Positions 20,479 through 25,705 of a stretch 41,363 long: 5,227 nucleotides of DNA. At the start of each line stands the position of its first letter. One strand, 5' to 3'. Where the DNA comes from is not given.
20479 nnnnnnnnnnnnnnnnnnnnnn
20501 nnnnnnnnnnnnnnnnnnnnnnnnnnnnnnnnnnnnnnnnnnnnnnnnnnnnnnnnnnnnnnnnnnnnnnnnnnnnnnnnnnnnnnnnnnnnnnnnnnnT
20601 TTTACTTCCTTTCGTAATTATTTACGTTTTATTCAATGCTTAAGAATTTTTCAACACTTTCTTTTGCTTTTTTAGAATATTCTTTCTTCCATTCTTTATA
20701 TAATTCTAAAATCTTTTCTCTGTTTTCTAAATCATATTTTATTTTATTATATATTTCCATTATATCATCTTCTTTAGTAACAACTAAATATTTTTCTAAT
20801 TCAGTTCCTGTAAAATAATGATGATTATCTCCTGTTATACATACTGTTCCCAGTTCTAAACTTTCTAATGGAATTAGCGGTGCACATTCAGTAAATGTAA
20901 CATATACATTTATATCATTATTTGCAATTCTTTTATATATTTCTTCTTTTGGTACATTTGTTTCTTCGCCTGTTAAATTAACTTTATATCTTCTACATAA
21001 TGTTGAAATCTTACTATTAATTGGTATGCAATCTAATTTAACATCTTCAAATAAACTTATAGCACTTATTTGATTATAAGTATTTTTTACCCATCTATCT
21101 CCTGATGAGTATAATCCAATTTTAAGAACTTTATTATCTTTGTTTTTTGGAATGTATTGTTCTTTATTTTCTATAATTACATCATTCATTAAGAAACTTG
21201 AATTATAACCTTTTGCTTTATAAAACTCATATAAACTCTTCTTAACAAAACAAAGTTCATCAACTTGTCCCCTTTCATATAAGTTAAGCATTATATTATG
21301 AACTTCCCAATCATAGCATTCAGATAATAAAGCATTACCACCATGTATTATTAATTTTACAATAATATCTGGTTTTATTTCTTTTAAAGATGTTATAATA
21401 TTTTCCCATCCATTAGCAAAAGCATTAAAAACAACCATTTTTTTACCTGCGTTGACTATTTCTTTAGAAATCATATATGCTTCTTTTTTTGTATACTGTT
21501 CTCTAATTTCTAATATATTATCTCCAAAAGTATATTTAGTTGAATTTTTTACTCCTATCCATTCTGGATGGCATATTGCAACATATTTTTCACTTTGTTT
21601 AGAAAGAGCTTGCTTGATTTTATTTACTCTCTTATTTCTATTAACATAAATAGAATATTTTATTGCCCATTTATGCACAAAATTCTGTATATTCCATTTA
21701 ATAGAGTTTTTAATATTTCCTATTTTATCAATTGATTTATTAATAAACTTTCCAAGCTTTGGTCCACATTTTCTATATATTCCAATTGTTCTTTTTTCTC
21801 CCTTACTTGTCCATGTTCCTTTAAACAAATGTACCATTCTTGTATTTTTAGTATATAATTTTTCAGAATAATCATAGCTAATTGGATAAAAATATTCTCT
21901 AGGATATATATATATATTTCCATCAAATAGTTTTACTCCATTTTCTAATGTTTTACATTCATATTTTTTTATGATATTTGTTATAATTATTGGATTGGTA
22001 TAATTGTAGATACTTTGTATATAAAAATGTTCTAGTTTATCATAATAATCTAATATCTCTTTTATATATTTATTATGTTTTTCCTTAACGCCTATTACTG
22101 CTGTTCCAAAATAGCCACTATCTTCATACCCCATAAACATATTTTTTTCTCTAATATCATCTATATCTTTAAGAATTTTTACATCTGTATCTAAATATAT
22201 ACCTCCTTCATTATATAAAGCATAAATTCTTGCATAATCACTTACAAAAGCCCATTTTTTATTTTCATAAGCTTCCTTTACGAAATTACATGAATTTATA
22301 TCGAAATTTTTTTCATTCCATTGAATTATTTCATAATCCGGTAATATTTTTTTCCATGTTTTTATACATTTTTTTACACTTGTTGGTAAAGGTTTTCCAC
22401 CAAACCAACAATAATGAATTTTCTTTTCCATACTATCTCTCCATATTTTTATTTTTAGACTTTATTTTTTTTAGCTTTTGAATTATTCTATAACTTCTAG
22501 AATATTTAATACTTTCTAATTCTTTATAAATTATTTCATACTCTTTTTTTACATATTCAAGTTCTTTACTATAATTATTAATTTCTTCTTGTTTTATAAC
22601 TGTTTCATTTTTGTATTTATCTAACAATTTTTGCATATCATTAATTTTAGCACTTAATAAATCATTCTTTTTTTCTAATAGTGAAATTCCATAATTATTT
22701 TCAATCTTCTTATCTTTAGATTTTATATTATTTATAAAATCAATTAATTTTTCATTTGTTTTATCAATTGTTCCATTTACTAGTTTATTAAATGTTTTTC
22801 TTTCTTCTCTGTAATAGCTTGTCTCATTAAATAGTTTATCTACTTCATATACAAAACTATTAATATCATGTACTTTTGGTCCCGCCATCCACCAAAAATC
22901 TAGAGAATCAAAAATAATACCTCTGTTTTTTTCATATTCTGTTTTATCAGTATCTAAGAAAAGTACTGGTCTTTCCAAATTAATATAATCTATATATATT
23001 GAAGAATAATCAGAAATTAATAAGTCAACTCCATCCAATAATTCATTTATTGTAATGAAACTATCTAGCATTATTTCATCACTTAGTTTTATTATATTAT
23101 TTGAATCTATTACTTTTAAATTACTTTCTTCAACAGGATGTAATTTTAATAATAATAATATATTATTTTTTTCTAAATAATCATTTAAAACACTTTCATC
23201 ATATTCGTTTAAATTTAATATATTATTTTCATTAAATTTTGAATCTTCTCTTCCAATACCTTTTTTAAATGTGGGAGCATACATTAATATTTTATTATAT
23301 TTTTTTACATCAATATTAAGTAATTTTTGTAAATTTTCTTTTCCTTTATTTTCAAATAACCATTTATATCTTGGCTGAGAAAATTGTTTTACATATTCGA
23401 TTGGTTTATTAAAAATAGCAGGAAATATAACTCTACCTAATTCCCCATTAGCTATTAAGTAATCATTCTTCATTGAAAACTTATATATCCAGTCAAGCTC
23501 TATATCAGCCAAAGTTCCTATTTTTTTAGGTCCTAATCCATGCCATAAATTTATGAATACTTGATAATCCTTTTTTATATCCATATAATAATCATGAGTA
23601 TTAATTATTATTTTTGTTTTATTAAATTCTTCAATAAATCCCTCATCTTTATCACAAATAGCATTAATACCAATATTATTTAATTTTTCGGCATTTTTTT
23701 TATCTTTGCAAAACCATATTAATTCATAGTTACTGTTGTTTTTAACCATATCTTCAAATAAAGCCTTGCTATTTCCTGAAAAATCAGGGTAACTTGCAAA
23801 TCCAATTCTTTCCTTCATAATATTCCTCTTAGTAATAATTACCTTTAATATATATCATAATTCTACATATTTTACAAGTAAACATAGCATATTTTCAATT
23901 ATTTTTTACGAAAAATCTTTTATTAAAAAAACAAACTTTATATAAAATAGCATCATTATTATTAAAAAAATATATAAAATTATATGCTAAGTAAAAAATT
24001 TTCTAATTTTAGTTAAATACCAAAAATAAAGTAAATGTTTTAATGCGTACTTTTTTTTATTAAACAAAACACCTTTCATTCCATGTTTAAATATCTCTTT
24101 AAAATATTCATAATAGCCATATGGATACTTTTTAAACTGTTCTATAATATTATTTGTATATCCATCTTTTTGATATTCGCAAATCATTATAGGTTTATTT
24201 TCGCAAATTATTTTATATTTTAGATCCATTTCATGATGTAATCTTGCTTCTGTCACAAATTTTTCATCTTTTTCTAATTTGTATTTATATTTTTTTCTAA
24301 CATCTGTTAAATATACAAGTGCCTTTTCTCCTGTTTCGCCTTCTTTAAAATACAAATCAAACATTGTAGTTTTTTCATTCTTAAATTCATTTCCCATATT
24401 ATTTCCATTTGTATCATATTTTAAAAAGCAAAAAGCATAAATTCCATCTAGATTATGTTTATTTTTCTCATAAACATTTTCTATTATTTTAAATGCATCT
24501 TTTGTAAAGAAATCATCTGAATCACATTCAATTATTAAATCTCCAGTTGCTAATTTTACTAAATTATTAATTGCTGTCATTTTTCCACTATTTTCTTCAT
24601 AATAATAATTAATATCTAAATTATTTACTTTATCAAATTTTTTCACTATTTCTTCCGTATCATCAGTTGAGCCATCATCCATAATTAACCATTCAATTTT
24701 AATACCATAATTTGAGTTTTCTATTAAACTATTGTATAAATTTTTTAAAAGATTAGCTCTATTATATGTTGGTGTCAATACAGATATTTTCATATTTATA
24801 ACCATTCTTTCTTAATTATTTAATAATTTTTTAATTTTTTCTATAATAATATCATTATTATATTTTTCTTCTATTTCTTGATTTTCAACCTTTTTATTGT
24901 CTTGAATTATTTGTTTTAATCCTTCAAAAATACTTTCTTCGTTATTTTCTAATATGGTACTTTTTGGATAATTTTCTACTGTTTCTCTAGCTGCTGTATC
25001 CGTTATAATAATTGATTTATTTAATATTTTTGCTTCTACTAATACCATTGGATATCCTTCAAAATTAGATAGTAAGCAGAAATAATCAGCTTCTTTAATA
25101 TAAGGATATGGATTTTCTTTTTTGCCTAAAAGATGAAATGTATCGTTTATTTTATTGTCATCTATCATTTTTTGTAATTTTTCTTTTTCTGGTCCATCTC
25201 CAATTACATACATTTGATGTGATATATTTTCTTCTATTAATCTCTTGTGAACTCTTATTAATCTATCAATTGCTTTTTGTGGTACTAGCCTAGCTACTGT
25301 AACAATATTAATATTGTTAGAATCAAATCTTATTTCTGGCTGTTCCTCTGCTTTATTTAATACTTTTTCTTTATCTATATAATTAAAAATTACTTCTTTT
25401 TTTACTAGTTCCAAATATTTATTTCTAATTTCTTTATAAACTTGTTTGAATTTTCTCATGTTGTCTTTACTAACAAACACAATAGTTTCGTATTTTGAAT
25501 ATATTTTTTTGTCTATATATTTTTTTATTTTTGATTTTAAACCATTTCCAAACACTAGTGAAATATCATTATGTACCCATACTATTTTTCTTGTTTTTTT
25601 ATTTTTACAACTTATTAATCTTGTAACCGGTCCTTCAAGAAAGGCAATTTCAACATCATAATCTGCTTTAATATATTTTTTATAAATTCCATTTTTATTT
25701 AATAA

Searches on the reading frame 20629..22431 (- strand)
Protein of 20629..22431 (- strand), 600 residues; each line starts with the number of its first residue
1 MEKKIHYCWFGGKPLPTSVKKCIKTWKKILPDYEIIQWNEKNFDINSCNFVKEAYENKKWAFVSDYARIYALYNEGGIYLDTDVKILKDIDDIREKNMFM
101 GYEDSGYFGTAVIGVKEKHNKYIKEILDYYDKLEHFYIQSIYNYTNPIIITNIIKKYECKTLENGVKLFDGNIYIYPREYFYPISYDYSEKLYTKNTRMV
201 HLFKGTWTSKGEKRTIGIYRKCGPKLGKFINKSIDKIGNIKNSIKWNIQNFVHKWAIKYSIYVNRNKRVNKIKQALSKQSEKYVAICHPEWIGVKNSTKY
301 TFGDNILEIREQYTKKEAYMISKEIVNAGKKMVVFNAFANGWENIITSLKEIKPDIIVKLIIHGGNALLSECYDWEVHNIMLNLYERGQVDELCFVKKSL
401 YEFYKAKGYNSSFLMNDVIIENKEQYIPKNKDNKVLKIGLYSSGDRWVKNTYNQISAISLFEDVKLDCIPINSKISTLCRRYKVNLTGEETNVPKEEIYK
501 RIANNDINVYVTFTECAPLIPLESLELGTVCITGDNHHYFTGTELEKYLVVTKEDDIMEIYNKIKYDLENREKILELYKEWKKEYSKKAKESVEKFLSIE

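Call 4: search_protein_families(library=pfam, proteins=[window:20629-22431:-], max_evalue=0.01)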
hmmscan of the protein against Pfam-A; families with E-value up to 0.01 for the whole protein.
window:20629-22431:- (600 aa): 5 families
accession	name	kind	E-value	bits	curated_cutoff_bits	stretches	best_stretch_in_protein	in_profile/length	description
PF04488.21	Gly_transf_sug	-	3.2e-17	63.4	23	1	16-98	1-91/93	Glycosyltransferase sugar-binding region containing DXD motif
PF05704.18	Caps_synth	-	7e-09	35.9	24.5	1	2-209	47-264/278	Capsular polysaccharide synthesis protein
PF12919.13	TcdA_TcdB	-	1.8e-07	31.2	23.6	1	50-84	160-194/382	TcdA/TcdB catalytic glycosyltransferase domain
PF04572.17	Gb3_synth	-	0.00059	20.4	22.3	1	132-198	15-84/131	Alpha 1,4-glycosyltransferase conserved region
PF00534.26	Glycos_transf_1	-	0.001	19.1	26.4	1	492-583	80-167/172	Glycosyl transferases group 1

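Call 5: search_protein_families(library=ncbifam, proteins=[window:20629-22431:-], max_evalue=0.01)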
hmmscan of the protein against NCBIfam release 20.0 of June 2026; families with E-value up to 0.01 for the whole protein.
window:20629-22431:- (600 aa): 0 families

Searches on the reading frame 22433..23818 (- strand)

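Call 4: search_protein_families(library=pfam, proteins=[window:22433-23818:-], max_evalue=0.01)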
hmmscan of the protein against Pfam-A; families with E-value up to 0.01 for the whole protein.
window:22433-23818:- (461 aa): 1 family
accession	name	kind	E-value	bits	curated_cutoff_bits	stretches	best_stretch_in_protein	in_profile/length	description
PF04464.20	Glyphos_transf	-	1.4e-47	162.9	22.1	1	3-356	14-359/367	CDP-Glycerol:Poly(glycerophosphate) glycerophosphotransferase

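Call 5: search_protein_families(library=ncbifam, proteins=[window:22433-23818:-], max_evalue=0.01)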
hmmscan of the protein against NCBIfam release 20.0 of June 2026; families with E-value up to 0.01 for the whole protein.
window:22433-23818:- (461 aa): 3 families
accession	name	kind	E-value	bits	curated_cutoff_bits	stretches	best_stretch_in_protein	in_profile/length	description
NF041712.1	techglyph_taseTarF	equivalog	2.8e-14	53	550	1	12-347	38-370/388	teichoic acid glycerol-phosphate transferase TarF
NF041713.1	Tar_polymTarL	equivalog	4.1e-11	42.2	1000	1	130-301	341-503/562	teichoic acid ribitol-phosphate polymerase TarL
NF041711.1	TagprimaseTarB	equivalog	1e-09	38.2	500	1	29-301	50-305/362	teichoic acid glycerol-phosphate primase TarB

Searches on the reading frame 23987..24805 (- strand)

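Call 30: search_protein_families(library=pfam, proteins=[window:23987-24805:-], max_evalue=0.001)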
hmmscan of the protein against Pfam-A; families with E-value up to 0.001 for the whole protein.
window:23987-24805:- (272 aa): 4 families
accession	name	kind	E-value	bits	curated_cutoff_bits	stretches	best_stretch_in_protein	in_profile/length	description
PF00535.33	Glycos_transf_2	-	9.2e-26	91.2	23.3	1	8-151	1-145/168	Glycosyl transferase family 2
PF10111.15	Glyco_tranf_2_2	-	4e-09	36.8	27.3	1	30-137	23-133/276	Glycosyltransferase like family 2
PF13704.12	Glyco_tranf_2_4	-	6.8e-05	23.7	27.5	1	39-103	22-87/98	Glycosyl transferase family 2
PF13641.12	Glyco_tranf_2_3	-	0.00021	21.8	27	1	7-112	3-111/230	Glycosyltransferase like family 2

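Call 74: search_protein_families(library=ncbifam, proteins=[window:23987-24805:-], max_evalue=1e-8)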
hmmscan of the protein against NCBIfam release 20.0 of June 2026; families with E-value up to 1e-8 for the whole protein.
window:23987-24805:- (272 aa): 8 families
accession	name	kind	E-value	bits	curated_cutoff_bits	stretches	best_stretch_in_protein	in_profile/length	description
NF047683.1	TeichurnBiosyTuaG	equivalog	1.4e-13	51.1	400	1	5-143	6-139/252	teichuronic acid biosynthesis protein TuaG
NF007482.0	PRK10073.1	equivalog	3.1e-12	46.2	423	1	4-115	5-113/334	glycosyltransferase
TIGR03937.1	PgaC_IcaA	equivalog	1.2e-11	44.2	422.3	1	6-110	46-148/407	poly-beta-1,6-N-acetyl-D-glucosamine synthase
TIGR03111.1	glyc2_xrt_Gpos1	hypoth_equivalog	1.4e-11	43.8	363.95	1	6-117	50-161/439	TIGR03111 family XrtG-associated glycosyltransferase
NF041875.1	EPS_EpsD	equivalog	2.8e-11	43.4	370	1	7-98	1-90/325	exopolysaccharide biosynthesis glycosyltransferase EpsD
NF038302.1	EPS_HpsE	equivalog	3.4e-11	42.7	300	1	6-103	2-102/307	hormogonium polysaccharide biosynthesis glycosyltransferase HpsE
TIGR04009.1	wcaE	equivalog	2.1e-10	40.3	369.2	1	5-179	1-166/248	colanic acid biosynthesis glycosyltransferase WcaE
NF050050.1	ProtGlycPglI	equivalog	1.2e-09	38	500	1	6-133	3-126/306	GalNAc(5)-diNAcBac-PP-undecaprenol beta-1,3-glucosyltransferase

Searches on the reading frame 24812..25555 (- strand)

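Call 30: search_protein_families(library=pfam, proteins=[window:24812-25555:-], max_evalue=0.001)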
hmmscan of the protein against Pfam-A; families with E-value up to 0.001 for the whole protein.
window:24812-25555:- (247 aa): 2 families
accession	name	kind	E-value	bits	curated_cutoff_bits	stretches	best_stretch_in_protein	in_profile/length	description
PF00534.26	Glycos_transf_1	-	5.5e-24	85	26.4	1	68-225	2-164/172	Glycosyl transferases group 1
PF13692.12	Glyco_trans_1_4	-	6.6e-20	72.3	27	1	83-219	3-142/142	Glycosyl transferases group 1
